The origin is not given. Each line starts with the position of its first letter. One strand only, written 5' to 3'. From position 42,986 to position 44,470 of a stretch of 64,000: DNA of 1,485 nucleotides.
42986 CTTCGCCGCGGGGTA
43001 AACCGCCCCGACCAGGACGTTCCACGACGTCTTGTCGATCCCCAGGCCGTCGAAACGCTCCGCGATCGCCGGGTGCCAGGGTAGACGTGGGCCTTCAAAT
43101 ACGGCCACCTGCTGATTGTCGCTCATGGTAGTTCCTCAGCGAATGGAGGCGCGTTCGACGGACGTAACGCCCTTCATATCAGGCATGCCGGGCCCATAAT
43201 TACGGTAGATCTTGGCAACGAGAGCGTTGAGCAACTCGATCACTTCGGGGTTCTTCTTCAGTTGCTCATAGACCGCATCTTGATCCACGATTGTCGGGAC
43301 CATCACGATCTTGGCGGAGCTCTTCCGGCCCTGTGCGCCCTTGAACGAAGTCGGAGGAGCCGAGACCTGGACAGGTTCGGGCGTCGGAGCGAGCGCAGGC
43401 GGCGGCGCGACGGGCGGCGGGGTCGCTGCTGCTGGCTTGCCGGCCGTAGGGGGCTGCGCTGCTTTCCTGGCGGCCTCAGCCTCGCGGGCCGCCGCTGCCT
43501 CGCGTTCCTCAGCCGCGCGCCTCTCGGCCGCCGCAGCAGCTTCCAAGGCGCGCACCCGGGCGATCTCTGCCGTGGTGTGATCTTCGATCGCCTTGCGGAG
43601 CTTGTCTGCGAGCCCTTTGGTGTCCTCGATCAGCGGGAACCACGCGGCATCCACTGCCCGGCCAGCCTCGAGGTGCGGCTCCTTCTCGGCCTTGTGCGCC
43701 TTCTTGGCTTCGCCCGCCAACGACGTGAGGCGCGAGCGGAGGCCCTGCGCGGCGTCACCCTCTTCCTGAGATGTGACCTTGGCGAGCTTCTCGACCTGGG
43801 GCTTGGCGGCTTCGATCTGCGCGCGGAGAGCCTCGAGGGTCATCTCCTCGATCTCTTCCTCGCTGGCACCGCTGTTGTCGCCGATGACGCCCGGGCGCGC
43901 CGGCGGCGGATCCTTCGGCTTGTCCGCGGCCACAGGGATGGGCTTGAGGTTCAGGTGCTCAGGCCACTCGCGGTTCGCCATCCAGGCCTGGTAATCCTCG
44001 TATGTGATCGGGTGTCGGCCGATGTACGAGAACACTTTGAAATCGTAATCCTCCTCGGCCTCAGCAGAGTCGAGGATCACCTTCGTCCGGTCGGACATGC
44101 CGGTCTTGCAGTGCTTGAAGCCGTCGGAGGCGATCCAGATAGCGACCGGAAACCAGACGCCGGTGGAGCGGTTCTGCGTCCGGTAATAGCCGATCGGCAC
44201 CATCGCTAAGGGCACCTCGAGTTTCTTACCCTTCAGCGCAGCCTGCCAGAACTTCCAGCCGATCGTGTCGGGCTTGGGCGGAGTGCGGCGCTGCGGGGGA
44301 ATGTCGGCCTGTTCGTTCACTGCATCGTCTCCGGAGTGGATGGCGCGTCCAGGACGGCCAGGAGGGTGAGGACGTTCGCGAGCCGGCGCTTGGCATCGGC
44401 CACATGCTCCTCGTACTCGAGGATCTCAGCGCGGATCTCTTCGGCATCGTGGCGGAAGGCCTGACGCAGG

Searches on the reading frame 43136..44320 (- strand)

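Call 27: search_protein_families(library=phrogs, proteins=[window:43136-44320:-], max_evalue=0.0001)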
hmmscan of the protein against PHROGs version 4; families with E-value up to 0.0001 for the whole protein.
window:43136-44320:- (394 aa): 1 family
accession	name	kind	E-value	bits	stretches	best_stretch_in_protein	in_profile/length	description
phrog_10477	-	DNA, RNA and nucleotide metabolism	1.6e-09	39.1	1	154-386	12-235/243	exonuclease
